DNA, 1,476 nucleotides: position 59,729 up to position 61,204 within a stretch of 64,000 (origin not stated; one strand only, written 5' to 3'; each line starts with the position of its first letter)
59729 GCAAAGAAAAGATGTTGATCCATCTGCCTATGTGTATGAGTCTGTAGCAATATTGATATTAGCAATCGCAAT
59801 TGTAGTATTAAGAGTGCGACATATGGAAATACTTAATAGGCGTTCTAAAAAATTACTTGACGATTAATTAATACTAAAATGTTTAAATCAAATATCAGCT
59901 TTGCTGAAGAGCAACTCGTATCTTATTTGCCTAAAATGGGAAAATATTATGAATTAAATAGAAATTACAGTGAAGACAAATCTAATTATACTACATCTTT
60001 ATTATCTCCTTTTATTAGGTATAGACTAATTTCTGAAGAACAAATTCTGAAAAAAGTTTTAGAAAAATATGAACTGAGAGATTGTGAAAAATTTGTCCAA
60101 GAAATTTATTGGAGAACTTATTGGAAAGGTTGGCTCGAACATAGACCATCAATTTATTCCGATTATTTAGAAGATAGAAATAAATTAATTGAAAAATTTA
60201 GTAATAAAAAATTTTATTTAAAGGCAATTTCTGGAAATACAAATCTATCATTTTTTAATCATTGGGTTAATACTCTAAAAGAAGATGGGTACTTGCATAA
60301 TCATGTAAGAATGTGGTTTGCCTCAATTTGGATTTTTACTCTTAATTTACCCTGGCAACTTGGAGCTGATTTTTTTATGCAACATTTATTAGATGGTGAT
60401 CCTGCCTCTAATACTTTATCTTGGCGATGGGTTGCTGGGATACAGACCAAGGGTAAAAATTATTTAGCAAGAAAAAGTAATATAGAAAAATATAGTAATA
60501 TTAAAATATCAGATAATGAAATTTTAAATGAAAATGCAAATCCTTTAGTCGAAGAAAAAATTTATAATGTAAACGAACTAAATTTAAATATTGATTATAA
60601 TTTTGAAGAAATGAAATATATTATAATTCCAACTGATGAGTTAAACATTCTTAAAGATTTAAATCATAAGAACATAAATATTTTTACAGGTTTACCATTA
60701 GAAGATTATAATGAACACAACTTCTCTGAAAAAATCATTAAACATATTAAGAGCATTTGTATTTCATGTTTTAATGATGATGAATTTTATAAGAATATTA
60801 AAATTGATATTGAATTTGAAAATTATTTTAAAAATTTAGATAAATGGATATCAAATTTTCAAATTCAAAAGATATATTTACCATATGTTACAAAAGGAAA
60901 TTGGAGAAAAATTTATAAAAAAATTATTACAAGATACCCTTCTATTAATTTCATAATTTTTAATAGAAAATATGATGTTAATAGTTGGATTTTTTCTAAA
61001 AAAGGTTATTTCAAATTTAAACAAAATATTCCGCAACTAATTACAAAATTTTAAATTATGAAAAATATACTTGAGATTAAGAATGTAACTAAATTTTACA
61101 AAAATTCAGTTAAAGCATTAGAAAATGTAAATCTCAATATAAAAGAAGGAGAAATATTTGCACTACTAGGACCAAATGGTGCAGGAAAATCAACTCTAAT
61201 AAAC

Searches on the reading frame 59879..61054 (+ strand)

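Call 44: search_protein_families(library=ncbifam, proteins=[window:59879-61054:+], max_evalue=1e-10)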
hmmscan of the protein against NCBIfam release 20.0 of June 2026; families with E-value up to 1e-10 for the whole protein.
window:59879-61054:+ (391 aa): 3 families
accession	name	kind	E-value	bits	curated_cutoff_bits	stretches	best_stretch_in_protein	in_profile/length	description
TIGR03556.1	photolyase_8HDF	exception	1.2e-18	67.3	884.6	1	9-193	211-401/471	deoxyribodipyrimidine photo-lyase, 8-HDF type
NF007955.0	PRK10674.1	equivalog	6e-17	61.7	506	1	11-195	210-396/472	deoxyribodipyrimidine photo-lyase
TIGR02765.1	crypto_DASH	subfamily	9.4e-16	57.7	317.05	1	22-206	230-414/431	DASH family cryptochrome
